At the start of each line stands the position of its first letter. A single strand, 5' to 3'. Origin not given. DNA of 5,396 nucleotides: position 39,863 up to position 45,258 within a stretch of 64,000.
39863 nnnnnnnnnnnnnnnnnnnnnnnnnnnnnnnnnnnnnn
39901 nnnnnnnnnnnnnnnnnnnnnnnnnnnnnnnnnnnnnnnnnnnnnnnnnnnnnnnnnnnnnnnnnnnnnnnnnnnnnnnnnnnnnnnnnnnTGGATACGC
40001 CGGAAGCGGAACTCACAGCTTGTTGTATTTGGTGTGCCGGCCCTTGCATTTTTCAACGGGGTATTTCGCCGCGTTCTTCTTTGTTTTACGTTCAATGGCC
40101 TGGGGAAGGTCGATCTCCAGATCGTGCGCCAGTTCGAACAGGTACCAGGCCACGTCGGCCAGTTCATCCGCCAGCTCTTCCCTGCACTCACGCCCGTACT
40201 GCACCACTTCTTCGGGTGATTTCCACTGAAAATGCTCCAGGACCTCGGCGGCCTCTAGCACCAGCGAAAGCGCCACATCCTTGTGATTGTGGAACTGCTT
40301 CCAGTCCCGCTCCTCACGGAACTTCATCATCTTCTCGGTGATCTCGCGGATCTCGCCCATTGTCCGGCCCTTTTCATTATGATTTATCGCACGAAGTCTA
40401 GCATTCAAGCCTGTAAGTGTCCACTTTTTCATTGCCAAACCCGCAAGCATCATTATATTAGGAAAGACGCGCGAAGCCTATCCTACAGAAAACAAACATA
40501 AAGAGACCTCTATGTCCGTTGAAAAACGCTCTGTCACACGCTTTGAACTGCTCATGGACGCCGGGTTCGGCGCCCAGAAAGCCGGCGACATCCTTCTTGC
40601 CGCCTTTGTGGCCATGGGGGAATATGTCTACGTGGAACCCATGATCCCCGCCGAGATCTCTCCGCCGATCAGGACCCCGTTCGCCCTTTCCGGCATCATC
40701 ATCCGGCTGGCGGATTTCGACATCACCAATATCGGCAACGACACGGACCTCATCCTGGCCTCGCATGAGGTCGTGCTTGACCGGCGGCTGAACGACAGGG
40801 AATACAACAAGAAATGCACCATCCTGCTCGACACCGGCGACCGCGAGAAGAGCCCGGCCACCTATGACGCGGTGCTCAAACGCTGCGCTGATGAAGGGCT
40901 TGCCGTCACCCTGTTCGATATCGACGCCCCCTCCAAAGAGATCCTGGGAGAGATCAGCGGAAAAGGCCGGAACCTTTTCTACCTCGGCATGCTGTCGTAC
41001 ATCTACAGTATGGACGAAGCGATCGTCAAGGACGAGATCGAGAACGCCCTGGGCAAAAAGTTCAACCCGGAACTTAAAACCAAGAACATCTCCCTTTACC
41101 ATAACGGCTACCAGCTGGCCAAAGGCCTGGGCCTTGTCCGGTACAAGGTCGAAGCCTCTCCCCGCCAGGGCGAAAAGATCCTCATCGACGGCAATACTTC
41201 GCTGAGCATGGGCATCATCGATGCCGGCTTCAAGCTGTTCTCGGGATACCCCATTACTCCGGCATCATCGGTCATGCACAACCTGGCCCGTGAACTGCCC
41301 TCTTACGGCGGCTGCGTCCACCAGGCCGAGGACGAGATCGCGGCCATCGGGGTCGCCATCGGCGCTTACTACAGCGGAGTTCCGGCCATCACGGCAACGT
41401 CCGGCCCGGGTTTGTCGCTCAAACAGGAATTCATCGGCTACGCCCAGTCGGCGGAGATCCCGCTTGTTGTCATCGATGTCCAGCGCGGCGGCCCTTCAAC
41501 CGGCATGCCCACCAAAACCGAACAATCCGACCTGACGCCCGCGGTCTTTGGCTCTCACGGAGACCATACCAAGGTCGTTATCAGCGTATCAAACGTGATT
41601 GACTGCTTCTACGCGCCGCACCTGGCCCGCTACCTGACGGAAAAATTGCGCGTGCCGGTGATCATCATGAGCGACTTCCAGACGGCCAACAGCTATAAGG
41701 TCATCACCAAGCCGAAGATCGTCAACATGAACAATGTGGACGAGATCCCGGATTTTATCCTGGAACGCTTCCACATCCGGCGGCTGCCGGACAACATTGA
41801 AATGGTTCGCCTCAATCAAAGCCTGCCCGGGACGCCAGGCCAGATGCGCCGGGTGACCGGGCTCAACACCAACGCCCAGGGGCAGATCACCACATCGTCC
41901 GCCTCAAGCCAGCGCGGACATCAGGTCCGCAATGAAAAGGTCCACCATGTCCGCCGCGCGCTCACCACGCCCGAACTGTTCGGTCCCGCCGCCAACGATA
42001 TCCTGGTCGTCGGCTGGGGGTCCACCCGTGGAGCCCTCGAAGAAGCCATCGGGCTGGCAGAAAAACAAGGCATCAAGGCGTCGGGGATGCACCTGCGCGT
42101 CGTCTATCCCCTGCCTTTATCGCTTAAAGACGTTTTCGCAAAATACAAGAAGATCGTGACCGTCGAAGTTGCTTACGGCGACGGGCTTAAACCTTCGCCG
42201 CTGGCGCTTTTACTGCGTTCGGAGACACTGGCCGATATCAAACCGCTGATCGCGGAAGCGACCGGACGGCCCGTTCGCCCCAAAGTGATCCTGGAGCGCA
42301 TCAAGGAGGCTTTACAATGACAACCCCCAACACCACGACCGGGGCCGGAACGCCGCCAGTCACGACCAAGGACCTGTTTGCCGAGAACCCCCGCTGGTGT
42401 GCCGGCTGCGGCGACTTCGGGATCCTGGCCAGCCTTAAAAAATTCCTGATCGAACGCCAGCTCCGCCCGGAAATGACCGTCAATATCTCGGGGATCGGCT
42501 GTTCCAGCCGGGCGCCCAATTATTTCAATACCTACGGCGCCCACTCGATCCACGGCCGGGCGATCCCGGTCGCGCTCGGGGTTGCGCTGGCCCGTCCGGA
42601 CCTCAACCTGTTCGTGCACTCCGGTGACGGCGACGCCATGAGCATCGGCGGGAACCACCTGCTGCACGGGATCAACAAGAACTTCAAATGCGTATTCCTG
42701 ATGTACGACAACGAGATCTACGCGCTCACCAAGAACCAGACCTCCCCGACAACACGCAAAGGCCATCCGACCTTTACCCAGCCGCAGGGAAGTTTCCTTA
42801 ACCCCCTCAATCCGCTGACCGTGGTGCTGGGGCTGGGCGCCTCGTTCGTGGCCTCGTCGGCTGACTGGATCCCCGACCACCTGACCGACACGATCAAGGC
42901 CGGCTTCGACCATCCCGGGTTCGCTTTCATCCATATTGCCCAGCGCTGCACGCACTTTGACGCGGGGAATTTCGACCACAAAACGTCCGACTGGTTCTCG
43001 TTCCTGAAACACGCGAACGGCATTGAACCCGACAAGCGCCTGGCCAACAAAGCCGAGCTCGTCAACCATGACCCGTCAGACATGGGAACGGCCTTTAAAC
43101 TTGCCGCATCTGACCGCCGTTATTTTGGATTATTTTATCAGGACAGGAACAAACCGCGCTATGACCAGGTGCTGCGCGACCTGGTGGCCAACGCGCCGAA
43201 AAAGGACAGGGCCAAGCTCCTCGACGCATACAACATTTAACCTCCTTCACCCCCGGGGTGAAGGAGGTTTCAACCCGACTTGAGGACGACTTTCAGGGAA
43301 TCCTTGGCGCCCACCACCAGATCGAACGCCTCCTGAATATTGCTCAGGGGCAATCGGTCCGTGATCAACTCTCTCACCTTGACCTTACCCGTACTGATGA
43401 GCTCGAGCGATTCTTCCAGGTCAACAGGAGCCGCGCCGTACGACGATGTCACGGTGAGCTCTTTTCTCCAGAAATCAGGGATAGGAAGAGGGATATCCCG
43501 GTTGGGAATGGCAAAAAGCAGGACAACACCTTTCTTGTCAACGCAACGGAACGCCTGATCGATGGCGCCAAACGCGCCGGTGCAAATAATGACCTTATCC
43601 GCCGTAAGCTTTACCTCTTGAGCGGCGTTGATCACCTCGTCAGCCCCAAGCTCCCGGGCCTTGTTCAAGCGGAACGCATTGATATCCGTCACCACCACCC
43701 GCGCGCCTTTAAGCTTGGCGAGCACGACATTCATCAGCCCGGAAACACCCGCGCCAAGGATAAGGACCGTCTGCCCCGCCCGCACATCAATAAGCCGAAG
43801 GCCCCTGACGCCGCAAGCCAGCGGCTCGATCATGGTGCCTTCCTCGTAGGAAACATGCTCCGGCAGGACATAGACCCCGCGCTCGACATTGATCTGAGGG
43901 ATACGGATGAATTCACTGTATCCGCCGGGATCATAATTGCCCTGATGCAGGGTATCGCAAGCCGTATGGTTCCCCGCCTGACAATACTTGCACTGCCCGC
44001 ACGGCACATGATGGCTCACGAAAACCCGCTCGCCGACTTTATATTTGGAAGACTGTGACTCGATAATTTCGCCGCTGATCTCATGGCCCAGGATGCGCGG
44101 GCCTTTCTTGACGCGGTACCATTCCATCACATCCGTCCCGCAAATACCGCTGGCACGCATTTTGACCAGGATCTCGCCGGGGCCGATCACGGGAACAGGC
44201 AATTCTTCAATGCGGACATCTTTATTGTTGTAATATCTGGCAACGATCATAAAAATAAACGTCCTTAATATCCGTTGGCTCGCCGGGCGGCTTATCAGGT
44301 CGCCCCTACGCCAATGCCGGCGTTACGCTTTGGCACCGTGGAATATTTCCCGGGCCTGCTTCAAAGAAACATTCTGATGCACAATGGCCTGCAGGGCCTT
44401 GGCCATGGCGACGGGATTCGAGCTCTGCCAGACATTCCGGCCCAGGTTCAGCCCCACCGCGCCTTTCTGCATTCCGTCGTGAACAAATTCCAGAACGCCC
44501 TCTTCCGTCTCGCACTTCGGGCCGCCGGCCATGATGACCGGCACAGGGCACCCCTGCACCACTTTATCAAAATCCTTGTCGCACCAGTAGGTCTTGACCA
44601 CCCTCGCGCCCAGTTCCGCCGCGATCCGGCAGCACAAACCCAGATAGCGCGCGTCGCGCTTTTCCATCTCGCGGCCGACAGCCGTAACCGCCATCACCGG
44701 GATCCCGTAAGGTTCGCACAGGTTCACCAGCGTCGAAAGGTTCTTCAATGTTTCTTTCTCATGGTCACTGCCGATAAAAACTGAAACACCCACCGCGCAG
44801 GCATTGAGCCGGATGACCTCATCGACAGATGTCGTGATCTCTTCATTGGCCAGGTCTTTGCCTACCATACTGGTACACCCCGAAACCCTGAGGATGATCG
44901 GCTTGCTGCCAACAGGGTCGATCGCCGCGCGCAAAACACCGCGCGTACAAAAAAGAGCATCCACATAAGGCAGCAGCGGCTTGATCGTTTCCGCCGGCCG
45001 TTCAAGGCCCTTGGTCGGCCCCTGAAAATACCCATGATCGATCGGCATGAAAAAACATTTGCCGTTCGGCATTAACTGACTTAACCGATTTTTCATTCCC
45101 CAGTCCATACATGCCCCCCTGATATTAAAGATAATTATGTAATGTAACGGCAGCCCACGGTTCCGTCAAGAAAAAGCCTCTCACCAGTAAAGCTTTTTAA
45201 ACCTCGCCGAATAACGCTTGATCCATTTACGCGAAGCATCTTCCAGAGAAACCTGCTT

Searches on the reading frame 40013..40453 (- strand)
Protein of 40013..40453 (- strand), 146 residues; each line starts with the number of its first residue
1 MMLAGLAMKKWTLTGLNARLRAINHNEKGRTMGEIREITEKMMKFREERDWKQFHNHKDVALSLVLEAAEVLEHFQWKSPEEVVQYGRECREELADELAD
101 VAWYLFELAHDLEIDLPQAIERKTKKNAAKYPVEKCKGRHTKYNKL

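Call 31: search_protein_families(library=pfam, proteins=[window:40013-40453:-], max_evalue=0.0001)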
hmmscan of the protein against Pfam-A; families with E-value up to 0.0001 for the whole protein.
window:40013-40453:- (146 aa): 1 family
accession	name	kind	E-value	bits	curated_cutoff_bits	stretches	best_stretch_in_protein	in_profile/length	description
PF12643.12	MazG-like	-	7.2e-18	65.1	27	1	63-146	2-85/85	MazG-like family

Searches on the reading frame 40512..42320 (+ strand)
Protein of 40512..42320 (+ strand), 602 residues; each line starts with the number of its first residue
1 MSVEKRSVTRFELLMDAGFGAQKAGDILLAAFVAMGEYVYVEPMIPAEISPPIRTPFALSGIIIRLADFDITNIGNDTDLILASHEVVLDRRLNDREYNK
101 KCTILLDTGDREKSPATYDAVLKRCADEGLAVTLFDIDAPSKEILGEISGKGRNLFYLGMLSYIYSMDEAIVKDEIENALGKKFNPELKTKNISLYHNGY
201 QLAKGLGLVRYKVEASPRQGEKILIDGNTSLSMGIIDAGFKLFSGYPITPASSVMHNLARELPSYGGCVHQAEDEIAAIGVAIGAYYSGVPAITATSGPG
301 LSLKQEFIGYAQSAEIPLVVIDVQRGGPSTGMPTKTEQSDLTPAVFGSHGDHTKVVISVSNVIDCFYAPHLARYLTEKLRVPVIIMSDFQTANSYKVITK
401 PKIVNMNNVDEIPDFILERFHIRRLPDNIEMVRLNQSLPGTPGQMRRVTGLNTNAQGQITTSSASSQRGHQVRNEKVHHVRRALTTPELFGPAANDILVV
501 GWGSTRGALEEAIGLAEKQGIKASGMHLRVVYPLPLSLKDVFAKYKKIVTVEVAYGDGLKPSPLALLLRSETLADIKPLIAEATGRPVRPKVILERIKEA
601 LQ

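Call 31: search_protein_families(library=pfam, proteins=[window:40512-42320:+], max_evalue=0.0001)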
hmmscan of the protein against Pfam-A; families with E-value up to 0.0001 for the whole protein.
window:40512-42320:+ (602 aa): 4 families
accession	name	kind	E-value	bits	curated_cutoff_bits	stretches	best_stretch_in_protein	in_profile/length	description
PF01855.24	POR_N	-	1.4e-44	153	27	1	234-423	2-188/231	Pyruvate flavodoxin/ferredoxin oxidoreductase, thiamine diP-bdg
PF01558.24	POR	-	2.4e-09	38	27.4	1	18-201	2-173/173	Pyruvate ferredoxin/flavodoxin oxidoreductase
PF17147.9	PFOR_II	-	9.7e-06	26.3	27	1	496-564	2-70/102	Pyruvate:ferredoxin oxidoreductase core domain II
PF02780.25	Transketolase_C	-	3.8e-05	24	25.9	0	494-556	9-72/124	Transketolase, C-terminal domain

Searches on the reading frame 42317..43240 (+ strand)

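Call 63: search_protein_families(library=pfam, proteins=[window:42317-43240:+], max_evalue=0.0001)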
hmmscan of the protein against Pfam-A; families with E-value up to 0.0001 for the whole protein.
window:42317-43240:+ (307 aa): 2 families
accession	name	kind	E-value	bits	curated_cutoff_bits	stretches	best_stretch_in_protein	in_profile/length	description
PF02775.26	TPP_enzyme_C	-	3.6e-27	95.4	21.9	1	60-207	2-151/151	Thiamine pyrophosphate enzyme, C-terminal TPP binding domain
PF12367.13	PFO_beta_C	-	4.9e-06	26.9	24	1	250-287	23-62/66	Pyruvate ferredoxin oxidoreductase beta subunit C terminal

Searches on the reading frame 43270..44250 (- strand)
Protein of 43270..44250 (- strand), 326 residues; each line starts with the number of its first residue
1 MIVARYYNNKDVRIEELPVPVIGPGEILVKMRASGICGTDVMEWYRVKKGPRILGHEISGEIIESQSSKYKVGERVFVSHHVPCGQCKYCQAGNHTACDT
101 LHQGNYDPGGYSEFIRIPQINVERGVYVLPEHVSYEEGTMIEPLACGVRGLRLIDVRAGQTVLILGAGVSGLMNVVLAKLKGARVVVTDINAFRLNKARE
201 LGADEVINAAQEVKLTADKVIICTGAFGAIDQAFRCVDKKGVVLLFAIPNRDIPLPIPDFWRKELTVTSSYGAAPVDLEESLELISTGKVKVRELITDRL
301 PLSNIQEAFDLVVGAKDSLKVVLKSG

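Call 5: search_protein_families(library=pfam, proteins=[window:43270-44250:-], max_evalue=0.01)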
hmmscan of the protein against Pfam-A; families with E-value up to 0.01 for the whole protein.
window:43270-44250:- (326 aa): 7 families
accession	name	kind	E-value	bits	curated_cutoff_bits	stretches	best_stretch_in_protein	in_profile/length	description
PF08240.17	ADH_N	-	1.6e-23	83.3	23.5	1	23-120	1-97/104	Alcohol dehydrogenase GroES-like domain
PF00107.32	ADH_zinc_N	-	4.3e-22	78.9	31.8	1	171-286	3-128/129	Zinc-binding dehydrogenase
PF16912.11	Glu_dehyd_C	-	2.4e-09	37.4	34.9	1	160-323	32-209/211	Glucose dehydrogenase C-terminus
PF01262.27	AlaDh_PNT_C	-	2.6e-06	27.5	23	1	146-212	21-82/214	Alanine dehydrogenase/PNT, C-terminal domain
PF13602.12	ADH_zinc_N_2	-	7.4e-06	27.4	27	1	201-322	1-133/134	Zinc-binding dehydrogenase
PF16884.10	ADH_N_2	-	0.00086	19.6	31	1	9-77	15-89/108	N-terminal domain of oxidoreductase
PF08242.18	Methyltransf_12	-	0.0012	20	30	1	163-220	1-58/98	Methyltransferase domain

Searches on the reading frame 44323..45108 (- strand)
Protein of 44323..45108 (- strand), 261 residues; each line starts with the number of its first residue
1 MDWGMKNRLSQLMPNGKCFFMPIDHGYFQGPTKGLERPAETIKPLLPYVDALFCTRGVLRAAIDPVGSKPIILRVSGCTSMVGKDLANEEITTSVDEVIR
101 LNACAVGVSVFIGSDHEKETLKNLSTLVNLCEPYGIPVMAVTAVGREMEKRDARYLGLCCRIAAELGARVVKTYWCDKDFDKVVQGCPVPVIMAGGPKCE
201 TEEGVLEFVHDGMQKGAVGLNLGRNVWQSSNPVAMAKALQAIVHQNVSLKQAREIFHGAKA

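Call 5: search_protein_families(library=pfam, proteins=[window:44323-45108:-], max_evalue=0.01)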
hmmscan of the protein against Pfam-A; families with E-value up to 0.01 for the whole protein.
window:44323-45108:- (261 aa): 1 family
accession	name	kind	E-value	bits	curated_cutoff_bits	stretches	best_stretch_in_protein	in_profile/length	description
PF01791.15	DeoC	-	1.1e-26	94.3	23.8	1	20-229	3-229/229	DeoC/LacD family aldolase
